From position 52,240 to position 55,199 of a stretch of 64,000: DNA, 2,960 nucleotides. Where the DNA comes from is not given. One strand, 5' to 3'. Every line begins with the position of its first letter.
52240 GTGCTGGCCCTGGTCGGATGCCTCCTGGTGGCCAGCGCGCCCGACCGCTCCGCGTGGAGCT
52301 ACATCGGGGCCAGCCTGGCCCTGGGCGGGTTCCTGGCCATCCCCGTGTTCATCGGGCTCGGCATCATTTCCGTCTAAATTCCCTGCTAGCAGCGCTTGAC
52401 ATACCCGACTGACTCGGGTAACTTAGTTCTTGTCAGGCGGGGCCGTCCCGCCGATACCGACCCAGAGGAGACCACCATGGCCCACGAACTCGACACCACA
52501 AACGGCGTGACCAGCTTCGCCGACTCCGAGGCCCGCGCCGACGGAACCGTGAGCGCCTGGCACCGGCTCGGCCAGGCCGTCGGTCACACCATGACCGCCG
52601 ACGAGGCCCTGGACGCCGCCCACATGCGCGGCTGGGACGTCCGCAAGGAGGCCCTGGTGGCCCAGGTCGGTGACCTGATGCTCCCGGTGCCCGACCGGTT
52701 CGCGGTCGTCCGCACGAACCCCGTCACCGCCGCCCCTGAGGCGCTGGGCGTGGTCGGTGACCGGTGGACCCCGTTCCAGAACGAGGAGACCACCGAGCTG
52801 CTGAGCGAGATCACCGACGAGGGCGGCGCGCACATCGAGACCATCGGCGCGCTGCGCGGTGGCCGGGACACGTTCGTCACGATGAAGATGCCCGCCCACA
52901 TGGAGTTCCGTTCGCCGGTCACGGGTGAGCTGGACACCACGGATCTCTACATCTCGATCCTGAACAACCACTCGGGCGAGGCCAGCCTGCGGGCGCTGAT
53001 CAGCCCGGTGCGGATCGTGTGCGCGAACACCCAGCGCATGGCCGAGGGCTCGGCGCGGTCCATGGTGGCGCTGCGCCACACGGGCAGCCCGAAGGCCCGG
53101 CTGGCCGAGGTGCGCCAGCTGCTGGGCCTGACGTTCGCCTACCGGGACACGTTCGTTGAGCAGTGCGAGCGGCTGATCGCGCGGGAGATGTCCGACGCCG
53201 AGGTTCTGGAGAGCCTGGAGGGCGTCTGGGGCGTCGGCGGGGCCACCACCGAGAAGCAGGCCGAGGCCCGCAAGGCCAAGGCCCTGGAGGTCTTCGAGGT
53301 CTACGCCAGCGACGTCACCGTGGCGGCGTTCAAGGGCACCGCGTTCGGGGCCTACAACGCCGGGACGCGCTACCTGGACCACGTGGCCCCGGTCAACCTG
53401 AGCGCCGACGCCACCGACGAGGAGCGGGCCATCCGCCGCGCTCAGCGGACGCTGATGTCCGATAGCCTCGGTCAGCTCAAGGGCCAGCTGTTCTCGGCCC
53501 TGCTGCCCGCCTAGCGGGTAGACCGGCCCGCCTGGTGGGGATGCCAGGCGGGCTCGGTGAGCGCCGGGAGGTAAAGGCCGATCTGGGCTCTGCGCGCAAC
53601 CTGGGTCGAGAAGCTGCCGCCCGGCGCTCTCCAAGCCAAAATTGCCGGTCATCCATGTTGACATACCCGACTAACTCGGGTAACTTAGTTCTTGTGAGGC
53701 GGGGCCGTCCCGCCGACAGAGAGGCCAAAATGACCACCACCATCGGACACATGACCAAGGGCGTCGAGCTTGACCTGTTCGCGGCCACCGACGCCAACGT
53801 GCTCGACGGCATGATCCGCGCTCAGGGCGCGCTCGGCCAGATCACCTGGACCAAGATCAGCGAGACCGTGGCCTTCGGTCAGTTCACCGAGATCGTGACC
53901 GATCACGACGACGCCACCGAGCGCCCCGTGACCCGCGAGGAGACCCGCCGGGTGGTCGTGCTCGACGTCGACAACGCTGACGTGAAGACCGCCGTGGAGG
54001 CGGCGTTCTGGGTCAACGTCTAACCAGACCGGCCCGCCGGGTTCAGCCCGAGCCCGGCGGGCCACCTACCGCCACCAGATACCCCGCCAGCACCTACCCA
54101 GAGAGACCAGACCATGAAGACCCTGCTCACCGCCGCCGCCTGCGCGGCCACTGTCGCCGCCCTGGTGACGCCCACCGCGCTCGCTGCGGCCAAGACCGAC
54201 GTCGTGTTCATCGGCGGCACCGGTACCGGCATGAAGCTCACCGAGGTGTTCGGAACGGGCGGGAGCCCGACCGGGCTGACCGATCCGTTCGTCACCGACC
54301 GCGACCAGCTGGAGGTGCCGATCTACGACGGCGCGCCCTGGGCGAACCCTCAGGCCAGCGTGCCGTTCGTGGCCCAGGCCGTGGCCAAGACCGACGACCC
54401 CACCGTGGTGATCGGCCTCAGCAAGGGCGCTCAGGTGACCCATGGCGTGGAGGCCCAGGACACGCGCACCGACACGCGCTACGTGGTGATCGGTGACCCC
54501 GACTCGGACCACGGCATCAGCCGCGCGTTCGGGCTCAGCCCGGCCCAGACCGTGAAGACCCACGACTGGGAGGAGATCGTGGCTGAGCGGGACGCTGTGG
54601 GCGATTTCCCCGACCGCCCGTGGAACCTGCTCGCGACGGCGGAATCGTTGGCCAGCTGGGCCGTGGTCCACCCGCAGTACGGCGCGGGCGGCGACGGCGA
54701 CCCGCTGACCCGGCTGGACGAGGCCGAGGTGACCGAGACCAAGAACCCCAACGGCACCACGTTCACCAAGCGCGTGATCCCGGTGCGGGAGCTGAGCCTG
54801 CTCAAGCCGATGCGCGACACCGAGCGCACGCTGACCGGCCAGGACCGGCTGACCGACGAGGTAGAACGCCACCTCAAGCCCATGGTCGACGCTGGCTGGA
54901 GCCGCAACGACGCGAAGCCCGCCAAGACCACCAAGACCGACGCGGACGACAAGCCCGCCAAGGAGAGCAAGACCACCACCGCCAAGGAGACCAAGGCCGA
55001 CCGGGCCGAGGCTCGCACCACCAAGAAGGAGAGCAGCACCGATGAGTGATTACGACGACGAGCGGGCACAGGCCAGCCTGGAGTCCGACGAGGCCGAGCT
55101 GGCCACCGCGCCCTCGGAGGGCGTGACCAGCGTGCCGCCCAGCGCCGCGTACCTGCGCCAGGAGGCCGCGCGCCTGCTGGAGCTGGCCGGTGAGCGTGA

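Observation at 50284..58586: Reiterated promoter-operator cassette: 10 full copies plus 3 operator-only copies define a phage-wide regulon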

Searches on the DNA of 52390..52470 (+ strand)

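Call 16: search_dna_similar(query=window:52390-52470:+, collection=phages, mode=distant, max_rows=60, max_evalue=0.001)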
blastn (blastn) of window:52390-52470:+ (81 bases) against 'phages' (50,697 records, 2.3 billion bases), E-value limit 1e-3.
Records with a match: 310; places in all: 3267; records where one place covers at least 80% of the query: 52.
Best place of each record, by identity: >=99% 2; 95-99% 5; 90-95% 167; 80-90% 133; 60-80% 3.
By first word of the organism name: Mycobacterium 310.
By host as written in the record: Mycobacterium smegmatis mc2 155 237; Mycobacterium smegmatis mc#155 45; - 8; Mycobacterium smegmatis mc2155 5; Mycobacterium smegmatius mc2 155 4; Mycolicibacterium smegmatis MC2 155 3; Mycobacterium smegamtis mc2 155 2; Mycobacterium sp. 2; and 4 more.
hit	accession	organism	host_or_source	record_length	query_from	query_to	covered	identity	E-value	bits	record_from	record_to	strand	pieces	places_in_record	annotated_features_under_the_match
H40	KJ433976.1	Mycobacterium phage Julie1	-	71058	1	81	100%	100.0%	5e-34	147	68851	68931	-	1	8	none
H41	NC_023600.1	Mycobacterium phage Julie1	-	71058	1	81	100%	100.0%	5e-34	147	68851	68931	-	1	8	none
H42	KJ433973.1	Mycobacterium phage 39HC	-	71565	1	81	100%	98.8%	2e-32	142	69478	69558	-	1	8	none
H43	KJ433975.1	Mycobacterium phage 40BC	-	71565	1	81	100%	98.8%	2e-32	142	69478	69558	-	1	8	none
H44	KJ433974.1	Mycobacterium phage Hosp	-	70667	1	81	100%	98.8%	2e-32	142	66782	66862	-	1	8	none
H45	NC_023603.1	Mycobacterium phage 39HC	-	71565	1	81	100%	98.8%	2e-32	142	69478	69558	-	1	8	none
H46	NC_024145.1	Mycobacterium phage Hosp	-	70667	1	81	100%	98.8%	2e-32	142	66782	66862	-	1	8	none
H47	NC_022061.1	Mycobacterium phage KayaCho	Mycobacterium smegamtis mc2 155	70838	1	81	100%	92.6%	7e-26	120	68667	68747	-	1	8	none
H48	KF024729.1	Mycobacterium phage KayaCho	Mycobacterium smegamtis mc2 155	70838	1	81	100%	92.6%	7e-26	120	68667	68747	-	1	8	none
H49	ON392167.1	Mycobacterium phage Zenteno07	Mycobacterium smegmatis mc#155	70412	4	81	96%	79.5%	1e-9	67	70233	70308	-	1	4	106: hypothetical protein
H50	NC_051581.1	Mycobacterium phage BirdsNest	Mycobacterium smegmatis mc2 155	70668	4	81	96%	79.5%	2e-8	63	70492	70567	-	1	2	105: hypothetical protein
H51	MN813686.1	Mycobacterium phage BirdsNest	Mycobacterium smegmatis mc2 155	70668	4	81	96%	79.5%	2e-8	63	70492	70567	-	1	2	105: hypothetical protein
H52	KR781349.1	Mycobacterium phage Apizium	Mycobacterium smegmatis mc2 155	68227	7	75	85%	80.3%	2e-8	64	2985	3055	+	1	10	hypothetical protein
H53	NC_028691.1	Mycobacterium phage Apizium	Mycobacterium smegmatis mc2 155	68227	7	75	85%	80.3%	2e-8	64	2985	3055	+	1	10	hypothetical protein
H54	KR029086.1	Mycobacterium phage PDRPv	Mycobacterium smegmatis mc2 155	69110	7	74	84%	81.4%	1e-9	66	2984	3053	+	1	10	hypothetical protein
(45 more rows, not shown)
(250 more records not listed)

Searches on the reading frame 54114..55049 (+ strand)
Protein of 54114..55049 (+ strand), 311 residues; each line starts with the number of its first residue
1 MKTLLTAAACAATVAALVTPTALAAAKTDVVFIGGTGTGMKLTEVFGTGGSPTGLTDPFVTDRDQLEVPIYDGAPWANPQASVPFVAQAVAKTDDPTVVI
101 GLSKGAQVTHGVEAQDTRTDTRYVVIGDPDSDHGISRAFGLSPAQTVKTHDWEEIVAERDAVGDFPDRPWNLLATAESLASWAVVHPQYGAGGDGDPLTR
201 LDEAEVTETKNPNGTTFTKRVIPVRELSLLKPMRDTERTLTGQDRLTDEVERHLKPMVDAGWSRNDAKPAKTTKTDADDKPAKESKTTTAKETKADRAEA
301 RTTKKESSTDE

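Call 45: search_protein_families(library=pfam, proteins=[window:54114-55049:+], max_evalue=0.01)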
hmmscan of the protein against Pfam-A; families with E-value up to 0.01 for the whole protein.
window:54114-55049:+ (311 aa): 1 family
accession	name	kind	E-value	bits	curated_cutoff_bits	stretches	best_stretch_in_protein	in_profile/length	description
PF08237.17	PE-PPE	-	2e-20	73.7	21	1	88-262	39-227/228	PE-PPE domain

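Call 46: search_protein_families(library=phrogs, proteins=[window:54114-55049:+], max_evalue=0.001)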
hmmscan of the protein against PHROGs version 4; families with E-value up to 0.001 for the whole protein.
window:54114-55049:+ (311 aa): 1 family
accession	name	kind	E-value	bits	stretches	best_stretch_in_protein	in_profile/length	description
phrog_9390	-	DNA, RNA and nucleotide metabolism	1.4e-139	465.9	1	1-310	1-311/330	DNA binding protein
